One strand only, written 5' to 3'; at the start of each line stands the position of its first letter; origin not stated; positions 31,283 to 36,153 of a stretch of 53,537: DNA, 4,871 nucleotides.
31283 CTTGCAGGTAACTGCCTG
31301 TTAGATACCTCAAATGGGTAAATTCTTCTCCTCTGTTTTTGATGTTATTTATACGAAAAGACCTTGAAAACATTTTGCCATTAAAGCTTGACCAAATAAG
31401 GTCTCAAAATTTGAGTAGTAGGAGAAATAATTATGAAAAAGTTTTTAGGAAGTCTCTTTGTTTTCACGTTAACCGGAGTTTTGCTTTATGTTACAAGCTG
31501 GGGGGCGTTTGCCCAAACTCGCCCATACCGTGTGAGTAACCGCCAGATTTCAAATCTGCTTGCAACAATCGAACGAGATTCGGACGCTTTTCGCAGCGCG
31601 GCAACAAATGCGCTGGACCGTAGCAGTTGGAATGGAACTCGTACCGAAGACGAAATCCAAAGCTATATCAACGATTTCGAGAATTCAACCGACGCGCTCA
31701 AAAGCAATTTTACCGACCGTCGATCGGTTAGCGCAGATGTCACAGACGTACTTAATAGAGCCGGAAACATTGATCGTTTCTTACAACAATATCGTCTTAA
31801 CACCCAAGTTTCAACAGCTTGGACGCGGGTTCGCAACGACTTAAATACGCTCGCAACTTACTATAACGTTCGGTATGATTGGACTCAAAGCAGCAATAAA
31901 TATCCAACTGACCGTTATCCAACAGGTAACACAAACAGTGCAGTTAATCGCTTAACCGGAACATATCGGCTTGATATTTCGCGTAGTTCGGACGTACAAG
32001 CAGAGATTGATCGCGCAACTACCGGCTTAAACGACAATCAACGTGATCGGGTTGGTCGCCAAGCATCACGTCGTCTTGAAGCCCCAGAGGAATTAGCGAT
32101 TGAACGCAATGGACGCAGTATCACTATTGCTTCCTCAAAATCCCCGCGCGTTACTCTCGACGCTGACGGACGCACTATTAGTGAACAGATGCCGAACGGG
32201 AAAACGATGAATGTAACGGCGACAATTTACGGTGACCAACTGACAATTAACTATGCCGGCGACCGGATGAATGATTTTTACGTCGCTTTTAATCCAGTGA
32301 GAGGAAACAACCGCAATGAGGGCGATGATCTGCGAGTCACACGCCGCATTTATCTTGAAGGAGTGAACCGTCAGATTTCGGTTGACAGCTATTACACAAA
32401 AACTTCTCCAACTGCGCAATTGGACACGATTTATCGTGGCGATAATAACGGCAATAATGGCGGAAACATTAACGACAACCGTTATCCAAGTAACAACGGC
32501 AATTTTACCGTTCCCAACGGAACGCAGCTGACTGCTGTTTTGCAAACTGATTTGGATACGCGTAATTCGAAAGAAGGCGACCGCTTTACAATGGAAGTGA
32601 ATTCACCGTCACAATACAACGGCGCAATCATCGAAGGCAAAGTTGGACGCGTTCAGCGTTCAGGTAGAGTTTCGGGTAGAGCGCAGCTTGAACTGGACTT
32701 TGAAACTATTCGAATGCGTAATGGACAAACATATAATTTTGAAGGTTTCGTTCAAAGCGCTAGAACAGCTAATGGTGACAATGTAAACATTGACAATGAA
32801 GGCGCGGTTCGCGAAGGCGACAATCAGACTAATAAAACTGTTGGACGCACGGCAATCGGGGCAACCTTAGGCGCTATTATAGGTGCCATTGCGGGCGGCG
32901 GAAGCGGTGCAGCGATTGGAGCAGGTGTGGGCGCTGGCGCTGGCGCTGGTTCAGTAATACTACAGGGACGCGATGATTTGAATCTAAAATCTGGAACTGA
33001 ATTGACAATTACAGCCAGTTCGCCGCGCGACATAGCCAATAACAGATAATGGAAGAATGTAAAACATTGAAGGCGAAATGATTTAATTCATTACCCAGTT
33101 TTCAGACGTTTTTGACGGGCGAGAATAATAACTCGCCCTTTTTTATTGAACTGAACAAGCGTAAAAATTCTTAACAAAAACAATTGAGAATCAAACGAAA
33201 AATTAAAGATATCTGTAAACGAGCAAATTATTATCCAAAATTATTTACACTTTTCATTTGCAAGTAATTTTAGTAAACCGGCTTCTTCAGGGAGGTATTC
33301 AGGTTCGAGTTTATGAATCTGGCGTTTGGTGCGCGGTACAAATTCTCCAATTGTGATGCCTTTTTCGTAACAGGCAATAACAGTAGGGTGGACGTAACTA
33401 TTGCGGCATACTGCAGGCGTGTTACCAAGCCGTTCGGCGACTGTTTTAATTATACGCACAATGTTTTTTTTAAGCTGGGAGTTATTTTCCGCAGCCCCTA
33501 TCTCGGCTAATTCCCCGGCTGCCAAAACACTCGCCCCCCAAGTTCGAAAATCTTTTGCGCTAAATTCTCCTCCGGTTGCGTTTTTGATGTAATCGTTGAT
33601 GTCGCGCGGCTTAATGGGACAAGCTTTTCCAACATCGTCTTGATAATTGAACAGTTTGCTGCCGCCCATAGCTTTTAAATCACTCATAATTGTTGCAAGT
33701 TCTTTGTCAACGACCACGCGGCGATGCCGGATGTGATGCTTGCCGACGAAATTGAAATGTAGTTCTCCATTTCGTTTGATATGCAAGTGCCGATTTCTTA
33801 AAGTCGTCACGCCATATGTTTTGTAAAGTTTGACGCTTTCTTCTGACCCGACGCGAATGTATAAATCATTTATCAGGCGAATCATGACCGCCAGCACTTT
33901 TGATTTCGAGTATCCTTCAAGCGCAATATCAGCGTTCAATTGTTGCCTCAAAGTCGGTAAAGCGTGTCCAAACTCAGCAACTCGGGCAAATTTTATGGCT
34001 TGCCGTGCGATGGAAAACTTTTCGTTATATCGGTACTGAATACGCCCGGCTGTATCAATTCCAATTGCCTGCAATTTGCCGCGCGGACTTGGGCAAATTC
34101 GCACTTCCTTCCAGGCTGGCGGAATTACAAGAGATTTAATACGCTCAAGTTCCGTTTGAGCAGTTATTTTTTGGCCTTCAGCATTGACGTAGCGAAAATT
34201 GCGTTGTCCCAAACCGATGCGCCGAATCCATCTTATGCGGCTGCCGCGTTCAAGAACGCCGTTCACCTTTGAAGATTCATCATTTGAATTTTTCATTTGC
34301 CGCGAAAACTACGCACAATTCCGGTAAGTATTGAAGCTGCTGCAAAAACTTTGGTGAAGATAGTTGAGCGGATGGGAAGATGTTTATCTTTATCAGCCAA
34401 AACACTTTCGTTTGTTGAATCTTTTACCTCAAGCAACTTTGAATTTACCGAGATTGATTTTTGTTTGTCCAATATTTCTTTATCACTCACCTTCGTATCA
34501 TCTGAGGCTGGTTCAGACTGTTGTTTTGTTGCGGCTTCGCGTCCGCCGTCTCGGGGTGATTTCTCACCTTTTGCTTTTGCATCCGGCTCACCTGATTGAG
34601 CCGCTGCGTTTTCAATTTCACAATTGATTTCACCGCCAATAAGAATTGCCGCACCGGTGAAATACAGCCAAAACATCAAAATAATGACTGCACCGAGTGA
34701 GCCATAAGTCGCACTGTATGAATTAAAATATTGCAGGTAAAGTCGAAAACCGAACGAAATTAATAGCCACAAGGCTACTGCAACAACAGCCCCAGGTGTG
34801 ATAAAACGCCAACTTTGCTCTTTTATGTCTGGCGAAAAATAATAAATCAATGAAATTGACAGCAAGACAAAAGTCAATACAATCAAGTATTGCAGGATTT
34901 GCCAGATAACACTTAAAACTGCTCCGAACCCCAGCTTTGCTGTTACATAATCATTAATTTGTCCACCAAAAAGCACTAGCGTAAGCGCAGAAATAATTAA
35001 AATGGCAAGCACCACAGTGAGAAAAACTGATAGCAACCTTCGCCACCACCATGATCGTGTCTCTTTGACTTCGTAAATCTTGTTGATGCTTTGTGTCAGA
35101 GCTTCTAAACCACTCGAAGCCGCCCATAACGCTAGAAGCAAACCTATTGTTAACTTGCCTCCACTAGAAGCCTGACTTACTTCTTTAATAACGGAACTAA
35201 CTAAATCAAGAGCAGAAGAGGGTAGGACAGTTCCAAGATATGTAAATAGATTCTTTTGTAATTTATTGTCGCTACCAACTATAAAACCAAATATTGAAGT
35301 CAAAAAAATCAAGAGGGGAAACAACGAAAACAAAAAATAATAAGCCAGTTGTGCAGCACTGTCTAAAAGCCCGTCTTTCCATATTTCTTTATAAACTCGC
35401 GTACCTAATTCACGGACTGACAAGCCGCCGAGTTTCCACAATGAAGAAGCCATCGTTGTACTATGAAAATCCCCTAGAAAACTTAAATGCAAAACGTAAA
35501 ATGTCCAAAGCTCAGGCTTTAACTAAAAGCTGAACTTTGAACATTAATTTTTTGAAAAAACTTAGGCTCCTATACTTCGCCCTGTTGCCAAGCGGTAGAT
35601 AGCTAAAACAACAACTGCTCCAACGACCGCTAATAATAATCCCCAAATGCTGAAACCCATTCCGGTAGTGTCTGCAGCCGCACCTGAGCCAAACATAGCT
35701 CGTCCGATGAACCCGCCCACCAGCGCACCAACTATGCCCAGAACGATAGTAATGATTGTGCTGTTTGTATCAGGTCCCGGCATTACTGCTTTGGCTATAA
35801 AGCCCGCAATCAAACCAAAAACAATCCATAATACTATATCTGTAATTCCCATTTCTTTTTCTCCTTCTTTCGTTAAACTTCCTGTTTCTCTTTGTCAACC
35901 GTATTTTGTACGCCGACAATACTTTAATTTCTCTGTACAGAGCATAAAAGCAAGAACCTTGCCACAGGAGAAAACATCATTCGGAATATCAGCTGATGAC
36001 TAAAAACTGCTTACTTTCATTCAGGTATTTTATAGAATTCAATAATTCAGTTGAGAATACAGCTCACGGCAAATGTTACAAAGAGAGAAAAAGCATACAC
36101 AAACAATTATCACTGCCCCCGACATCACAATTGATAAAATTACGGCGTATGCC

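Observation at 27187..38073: Sigma-54 promoters wired to a general-stress-type gene island next to an orphan NtrC-type activator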

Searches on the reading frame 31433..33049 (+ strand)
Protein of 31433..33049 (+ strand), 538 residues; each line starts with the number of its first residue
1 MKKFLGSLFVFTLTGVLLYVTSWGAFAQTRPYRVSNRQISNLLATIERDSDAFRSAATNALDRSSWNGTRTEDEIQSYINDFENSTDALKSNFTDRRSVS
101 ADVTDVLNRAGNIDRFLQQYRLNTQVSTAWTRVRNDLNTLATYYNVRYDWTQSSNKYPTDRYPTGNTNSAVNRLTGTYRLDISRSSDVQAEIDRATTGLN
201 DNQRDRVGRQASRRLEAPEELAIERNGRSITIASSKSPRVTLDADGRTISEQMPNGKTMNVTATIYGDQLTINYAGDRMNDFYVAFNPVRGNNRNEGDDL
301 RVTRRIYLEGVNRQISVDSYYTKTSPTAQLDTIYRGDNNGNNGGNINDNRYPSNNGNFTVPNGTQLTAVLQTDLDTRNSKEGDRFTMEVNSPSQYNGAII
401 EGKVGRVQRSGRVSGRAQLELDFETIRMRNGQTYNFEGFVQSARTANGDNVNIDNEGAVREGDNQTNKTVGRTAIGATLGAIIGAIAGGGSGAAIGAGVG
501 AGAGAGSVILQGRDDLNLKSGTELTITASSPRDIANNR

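Call 5: search_protein_families(library=pfam, proteins=[window:31433-33049:+], max_evalue=0.01)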
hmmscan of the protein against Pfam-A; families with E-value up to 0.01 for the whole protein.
window:31433-33049:+ (538 aa): 1 family
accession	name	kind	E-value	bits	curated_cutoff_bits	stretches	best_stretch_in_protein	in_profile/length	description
PF13441.11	Gly-zipper_YMGG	-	2.5e-06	27.5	28.9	1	467-506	1-41/45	YMGG-like Gly-zipper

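Call 20: find_related_loci(query=A1, collection=metagenome_contigs, flank=10000)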
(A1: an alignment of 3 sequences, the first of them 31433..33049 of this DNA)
Query A1 (538 aa) in metagenome_contigs; peptide patterns used: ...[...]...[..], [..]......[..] (x = any residue, [..] = any of these).
394 stretches matched a pattern; 241 encode a relative of the query (tblastn E <= 1e-3); the best 80 are kept; 80 distinct loci.
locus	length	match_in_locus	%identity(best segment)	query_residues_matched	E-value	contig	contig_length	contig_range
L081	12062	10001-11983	51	1-538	9e-133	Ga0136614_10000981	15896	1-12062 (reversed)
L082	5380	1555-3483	50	25-537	4e-133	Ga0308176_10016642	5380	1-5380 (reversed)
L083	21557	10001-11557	49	1-531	2e-128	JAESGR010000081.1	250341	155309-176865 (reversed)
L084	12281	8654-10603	50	1-538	1e-126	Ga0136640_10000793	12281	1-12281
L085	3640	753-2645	50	27-538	5e-130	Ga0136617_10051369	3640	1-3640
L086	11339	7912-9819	51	27-538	8e-126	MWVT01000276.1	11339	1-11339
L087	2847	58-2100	49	1-538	2e-131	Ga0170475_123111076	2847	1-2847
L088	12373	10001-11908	51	27-538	8e-126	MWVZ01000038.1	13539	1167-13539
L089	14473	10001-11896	50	27-538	1e-125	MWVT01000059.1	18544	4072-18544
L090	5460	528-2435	51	27-538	9e-126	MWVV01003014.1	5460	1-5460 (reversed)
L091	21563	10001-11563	47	1-532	8e-125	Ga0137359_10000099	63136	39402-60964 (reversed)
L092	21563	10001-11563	47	1-532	8e-125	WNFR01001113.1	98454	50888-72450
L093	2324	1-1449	48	32-530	2e-131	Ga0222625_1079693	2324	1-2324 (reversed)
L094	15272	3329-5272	51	1-531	3e-123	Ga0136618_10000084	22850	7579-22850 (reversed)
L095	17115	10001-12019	48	1-537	1e-122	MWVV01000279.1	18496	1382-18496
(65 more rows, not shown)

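Call 46: search_protein_families(library=ncbifam, proteins=[window:31433-33049:+], max_evalue=0.001)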
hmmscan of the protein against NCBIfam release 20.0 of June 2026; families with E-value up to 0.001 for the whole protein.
window:31433-33049:+ (538 aa): 0 families

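Call 80: search_solved_structures(query=A1, max_evalue=1)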
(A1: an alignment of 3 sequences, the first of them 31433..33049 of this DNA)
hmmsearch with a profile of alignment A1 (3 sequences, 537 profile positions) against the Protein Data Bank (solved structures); distinct sequences matched with E-value up to 1: 3.
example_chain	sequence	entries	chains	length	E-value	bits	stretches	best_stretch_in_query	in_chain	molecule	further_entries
8dkc_E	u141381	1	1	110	0.15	13.8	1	43-103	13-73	RNA polymerase Rpb6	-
6x65_N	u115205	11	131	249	0.37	12.5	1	467-507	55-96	Outer membrane protein, OmpA family protein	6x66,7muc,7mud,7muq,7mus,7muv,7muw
1uxc_A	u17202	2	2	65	0.54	11.9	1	16-65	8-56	FRUCTOSE REPRESSOR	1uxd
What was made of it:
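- Tried and rejected: PDB sequence search for the 538-aa protein was uninformative (call 80).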

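Call 86: find_homologous_proteins(query=window:31433-33049:+, max_evalue=1e-20)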
Query window:31433-33049:+ (538 aa): 4552 proteins with E <= 1e-20 among 8000 candidates; the best 120 are listed.
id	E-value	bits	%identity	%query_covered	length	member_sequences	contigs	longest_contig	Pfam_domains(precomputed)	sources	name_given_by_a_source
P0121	0.0e+0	1169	100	100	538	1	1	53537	PF13441.13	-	-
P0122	3.3e-279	945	80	97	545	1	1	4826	PF13441.13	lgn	-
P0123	2.6e-277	939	80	100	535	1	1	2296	PF13441.13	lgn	-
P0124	1.5e-274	930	79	100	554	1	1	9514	PF13441.13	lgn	-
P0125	4.3e-274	928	77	100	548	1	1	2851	PF13441.13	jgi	jgi:hypothetical protein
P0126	1.4e-267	907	77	100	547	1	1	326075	PF13441.13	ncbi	-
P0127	7.0e-267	904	78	100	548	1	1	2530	PF13441.13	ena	-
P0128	1.3e-265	900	76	99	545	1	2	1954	PF13441.13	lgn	-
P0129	2.3e-242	823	71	100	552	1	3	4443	-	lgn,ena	-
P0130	9.0e-235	798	64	94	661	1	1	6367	PF13441.13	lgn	-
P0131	3.8e-230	783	62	94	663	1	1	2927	PF13441.13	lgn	-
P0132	1.7e-226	771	62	94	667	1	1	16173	PF13441.13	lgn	-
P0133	3.6e-224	763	50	93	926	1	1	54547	PF13441.13,PF20244.4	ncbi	-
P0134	2.2e-219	748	60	95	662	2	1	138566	PF13441.13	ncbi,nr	ncbi:MAG: YMGG-like glycine zipper-containing protein [Acidobacteriota bacterium]|nr:YMGG-like glyci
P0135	4.1e-219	747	58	95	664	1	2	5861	PF13441.13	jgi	jgi:hypothetical protein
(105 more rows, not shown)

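Call 93: predict_structure(alignment_id=A7)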
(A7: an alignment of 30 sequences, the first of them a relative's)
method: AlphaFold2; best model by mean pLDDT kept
length: 538 residues; sequences in the alignment: 30
mean_pLDDT: 67.2   pTM: 0.41
mean pLDDT of the five models: 67.2, 67.1, 63.3, 62.3, 62.2
residues with pLDDT >= 90: 30; 70-90: 296; 50-70: 87; < 50: 125
segments of 3 or more residues with pLDDT < 50: 18-31, 152-171, 293-296, 335-358, 455-507, 531-538
pLDDT, mean of each block of 10 residues (from residue 1): 57 53 34 71 91 90 79 84 87 78 82 84 86 91 79 36 35 78 84 84 83 81 80 70 74 59 82 75 84 59 84 84 81 45 28 40 72 82 84 72 80 67 78 72 69 43 31 31 32 22 41 71 73 35
secondary structure, 60 per line:
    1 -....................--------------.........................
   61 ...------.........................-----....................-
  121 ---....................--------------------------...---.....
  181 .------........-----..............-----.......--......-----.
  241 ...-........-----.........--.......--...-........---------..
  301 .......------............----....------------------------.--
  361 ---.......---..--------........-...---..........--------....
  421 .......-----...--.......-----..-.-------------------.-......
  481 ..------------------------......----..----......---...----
elements in order: H2-21 H36-63 H70-94 H100-119 H124-143 E176-181 H188-195 H201-214 E220-226 E229-234 E240-243 E245-252 E258-266 E269-275 E282-289 E299-307 E314-325 H330-333 E364-370 E384-391 E399-408 E417-427 E433-435 E438-444 H475-482 E507-512 E523-528

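Call 95: fold_search(model_id=the predicted structure, library=pdb)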
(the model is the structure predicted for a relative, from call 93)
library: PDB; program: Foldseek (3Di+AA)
matches with E <= 10: 901; with E <= 0.001: 108
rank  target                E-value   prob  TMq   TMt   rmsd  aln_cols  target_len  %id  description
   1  3p6c                  1.0e-05  1.00  0.19  0.63   6.3       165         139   19  Human adipocyte lipid-binding protein FABP4 in complex with citric acid (released 2011-04-13)
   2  4nns                  1.6e-05  1.00  0.19  0.65   5.7       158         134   19  Crystal structure of FABP4 in complex with novel inhibitor (released 2014-11-19)
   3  4d6b                  1.6e-05  1.00  0.19  0.64   5.8       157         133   15  Human myelin protein P2, mutant P38G (released 2015-05-20)
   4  6ljx                  2.0e-05  1.00  0.19  0.65   6.0       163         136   18  Crystal structure of human FABP4 in complex with a novel inhibitor (released 2020-04-15)
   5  3akn                  2.1e-05  1.00  0.18  0.64   5.6       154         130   17  X-ray structure of iFABP from human and rat with bound fluorescent fatty acid analogue (released 2011-07-20)
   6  5n4q                  2.1e-05  1.00  0.18  0.61   5.9       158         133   13  Human myelin protein P2, mutant T51P (released 2017-08-09)
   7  5hz8                  2.3e-05  1.00  0.19  0.61   6.2       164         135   16  FABP4_3 in complex with 6,8-Dichloro-4-phenyl-2-piperidin-1-yl-quinoline-3-carboxylic acid (released 2016-12-14)
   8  7yf1                  2.4e-05  1.00  0.19  0.64   5.8       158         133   16  Structure of FABP at 1.7 Angstroms resolution. (released 2022-09-21)
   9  6xuw                  2.4e-05  1.00  0.19  0.63   6.3       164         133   16  Human myelin protein P2 mutant L27D (released 2020-04-08)
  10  5n4p                  2.6e-05  1.00  0.18  0.63   5.8       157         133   13  Human myelin P2, mutant I52T (released 2017-08-09)
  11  2wut                  2.6e-05  1.00  0.18  0.63   5.8       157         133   16  Crystal structure of human myelin protein P2 in complex with palmitate (released 2010-05-12)
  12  7ntp_A                2.7e-05  1.00  0.19  0.64   5.7       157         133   16  Human myelin P2 mutant V115A (released 2021-09-01)
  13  5d8j_A                2.8e-05  1.00  0.19  0.65   5.9       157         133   18  Development of a therapeutic monoclonal antibody targeting secreted aP2 to treat type 2 diabetes. (released 2016-01-13)
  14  5ura_A                2.8e-05  1.00  0.19  0.65   5.7       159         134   14  Enantiomer-Specific Binding of the Potent Antinociceptive Agent SBFI-26 to Anandamide transporters FABP7 (released 2017-08-23)
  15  6xua                  3.0e-05  1.00  0.19  0.64   5.8       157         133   14  Human myelin protein P2 mutant K21Q (released 2020-04-08)
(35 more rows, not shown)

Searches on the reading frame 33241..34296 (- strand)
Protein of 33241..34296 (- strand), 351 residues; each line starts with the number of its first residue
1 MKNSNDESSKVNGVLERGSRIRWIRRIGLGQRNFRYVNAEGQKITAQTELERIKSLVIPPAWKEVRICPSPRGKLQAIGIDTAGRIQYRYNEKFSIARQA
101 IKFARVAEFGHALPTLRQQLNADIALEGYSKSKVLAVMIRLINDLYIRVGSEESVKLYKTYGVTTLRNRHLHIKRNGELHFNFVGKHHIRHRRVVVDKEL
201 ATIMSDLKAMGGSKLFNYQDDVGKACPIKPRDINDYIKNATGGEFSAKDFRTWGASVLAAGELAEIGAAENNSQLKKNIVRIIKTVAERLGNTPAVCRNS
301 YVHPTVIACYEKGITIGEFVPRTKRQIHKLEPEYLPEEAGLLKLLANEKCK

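Call 5: search_protein_families(library=pfam, proteins=[window:33241-34296:-], max_evalue=0.01)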
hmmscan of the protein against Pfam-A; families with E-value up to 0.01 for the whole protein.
window:33241-34296:- (351 aa): 2 families
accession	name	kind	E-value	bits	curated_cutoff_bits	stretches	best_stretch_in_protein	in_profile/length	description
PF01028.25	Topoisom_I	-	8.9e-37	127.1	23.7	1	97-312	7-212/228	Eukaryotic DNA topoisomerase I, catalytic core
PF21338.2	Top1B_N_bact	-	3e-22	78.5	27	1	33-81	1-49/49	Bacterial DNA topoisomerase IB, N-terminal domain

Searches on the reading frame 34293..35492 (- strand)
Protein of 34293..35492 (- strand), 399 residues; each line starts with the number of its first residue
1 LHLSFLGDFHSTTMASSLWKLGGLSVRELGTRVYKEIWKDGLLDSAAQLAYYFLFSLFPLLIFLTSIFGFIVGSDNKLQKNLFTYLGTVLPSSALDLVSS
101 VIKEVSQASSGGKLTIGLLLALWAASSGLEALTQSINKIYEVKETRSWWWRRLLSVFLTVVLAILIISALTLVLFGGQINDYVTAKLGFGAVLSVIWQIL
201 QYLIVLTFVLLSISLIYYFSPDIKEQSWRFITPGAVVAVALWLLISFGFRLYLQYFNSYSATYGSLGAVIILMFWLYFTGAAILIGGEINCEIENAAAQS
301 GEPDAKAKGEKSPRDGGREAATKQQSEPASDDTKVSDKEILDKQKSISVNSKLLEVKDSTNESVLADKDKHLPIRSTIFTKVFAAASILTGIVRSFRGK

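Call 5: search_protein_families(library=pfam, proteins=[window:34293-35492:-], max_evalue=0.01)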
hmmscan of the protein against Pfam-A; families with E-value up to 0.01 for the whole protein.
window:34293-35492:- (399 aa): 1 family
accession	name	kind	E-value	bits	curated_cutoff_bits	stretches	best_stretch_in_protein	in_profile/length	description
PF03631.20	Virul_fac_BrkB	-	2.8e-71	240.7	33.7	1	39-296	2-258/259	Virulence factor BrkB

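Call 46: search_protein_families(library=ncbifam, proteins=[window:34293-35492:-], max_evalue=0.001)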
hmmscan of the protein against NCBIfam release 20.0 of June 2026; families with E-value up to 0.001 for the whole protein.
window:34293-35492:- (399 aa): 4 families
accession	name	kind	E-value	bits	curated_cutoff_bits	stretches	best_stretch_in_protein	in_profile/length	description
TIGR00765.1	yihY_not_rbn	subfamily_domain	2.1e-36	126.1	73.15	1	32-293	5-256/259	YihY family inner membrane protein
NF002457.0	PRK01637.1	equivalog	5.5e-23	81.6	307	1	31-304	21-285/295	virulence factor BrkB family protein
NF003256.0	PRK04214.1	equivalog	6.9e-20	71.4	500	1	31-292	21-272/412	ribonuclease BN/unknown domain fusion protein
TIGR00766.1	TIGR00766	equivalog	2.2e-11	43.6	213.65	1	46-285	19-252/263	inner membrane protein YhjD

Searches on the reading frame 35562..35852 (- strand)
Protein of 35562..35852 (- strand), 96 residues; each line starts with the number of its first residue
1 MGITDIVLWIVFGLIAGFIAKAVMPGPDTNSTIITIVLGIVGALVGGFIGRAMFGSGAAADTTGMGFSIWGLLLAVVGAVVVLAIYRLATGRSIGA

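Call 5: search_protein_families(library=pfam, proteins=[window:35562-35852:-], max_evalue=0.01)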
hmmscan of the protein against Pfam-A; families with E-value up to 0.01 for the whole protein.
window:35562-35852:- (96 aa): 1 family
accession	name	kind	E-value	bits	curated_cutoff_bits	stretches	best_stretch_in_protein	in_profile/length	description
PF04226.18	Transgly_assoc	-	3.2e-09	37.3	25.3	1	36-90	1-48/49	Transglycosylase associated protein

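Call 46: search_protein_families(library=ncbifam, proteins=[window:35562-35852:-], max_evalue=0.001)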
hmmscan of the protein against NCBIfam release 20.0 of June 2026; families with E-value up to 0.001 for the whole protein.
window:35562-35852:- (96 aa): 1 family
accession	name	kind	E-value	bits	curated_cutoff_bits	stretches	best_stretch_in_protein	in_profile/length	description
NF007771.0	PRK10457.1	equivalog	3.8e-19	69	129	1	6-87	3-78/82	hypothetical protein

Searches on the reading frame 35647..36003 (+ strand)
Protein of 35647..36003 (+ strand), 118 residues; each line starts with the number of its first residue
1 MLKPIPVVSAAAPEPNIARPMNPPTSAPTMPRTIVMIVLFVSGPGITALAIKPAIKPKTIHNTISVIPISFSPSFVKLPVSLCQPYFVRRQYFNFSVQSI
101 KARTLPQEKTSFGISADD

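Call 16: search_protein_families(library=pfam, proteins=[window:35647-36003:+], max_evalue=0.001)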
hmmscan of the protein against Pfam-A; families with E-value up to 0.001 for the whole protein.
window:35647-36003:+ (118 aa): 0 families
